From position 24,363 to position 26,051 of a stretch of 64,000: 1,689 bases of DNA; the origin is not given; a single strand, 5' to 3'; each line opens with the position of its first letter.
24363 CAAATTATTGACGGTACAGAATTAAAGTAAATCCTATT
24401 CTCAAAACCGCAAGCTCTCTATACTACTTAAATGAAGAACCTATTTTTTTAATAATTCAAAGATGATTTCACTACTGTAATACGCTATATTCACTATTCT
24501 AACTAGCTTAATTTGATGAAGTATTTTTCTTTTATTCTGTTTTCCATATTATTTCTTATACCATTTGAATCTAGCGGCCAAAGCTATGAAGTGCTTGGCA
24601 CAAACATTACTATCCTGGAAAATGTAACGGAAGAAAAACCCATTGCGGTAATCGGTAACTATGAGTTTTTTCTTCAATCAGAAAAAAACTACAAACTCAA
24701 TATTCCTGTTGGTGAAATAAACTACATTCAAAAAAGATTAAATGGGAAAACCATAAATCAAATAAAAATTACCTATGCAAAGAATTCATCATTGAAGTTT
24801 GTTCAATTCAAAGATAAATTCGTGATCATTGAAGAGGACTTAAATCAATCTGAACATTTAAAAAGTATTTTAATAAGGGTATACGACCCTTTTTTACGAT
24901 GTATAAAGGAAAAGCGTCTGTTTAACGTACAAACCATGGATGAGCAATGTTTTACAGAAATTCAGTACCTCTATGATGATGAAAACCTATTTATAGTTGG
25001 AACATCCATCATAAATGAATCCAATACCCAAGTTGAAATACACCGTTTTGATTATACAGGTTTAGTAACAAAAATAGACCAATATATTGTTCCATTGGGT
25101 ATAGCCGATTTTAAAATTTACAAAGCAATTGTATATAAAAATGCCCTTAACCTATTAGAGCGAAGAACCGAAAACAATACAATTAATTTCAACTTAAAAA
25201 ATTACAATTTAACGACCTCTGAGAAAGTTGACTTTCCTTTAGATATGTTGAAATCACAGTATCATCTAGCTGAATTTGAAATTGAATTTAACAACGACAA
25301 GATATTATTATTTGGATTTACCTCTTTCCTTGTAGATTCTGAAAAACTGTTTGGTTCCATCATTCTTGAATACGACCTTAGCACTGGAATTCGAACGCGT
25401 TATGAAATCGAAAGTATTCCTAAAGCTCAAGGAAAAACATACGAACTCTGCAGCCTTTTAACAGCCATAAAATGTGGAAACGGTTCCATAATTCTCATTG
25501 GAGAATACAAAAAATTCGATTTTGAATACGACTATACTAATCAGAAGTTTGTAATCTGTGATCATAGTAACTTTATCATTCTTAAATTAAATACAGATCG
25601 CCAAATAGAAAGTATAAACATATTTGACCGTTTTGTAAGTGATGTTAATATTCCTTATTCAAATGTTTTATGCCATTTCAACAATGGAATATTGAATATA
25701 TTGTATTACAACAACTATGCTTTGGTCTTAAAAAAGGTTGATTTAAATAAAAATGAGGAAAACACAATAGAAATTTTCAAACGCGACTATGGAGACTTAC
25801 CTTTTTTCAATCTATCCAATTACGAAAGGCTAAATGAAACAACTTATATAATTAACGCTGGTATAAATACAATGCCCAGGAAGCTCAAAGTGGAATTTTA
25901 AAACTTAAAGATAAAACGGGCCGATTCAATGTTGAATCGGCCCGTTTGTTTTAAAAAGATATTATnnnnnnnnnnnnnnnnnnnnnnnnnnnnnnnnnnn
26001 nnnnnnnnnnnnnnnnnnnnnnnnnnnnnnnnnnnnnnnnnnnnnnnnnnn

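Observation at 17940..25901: Tandem array of five diverged paralogues encoding ~470-aa secreted proteins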

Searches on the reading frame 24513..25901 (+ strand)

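Call 4: search_protein_families(library=pfam, proteins=[window:24513-25901:+], max_evalue=1)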
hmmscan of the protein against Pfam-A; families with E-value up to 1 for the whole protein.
window:24513-25901:+ (462 aa): 1 family
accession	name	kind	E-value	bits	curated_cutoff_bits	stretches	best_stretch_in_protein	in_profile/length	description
PF06115.17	DUF956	-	0.053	13.7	26.9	1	49-102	33-88/117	Domain of unknown function (DUF956)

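Call 6: search_protein_families(library=ncbifam, proteins=[window:24513-25901:+], max_evalue=1)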
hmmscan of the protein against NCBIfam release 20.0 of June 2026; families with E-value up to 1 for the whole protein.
window:24513-25901:+ (462 aa): 0 families

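Call 72: search_protein_families(library=padloc, proteins=[window:24513-25901:+], max_evalue=0.1)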
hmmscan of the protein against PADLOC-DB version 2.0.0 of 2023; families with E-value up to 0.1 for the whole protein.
window:24513-25901:+ (462 aa): 0 families
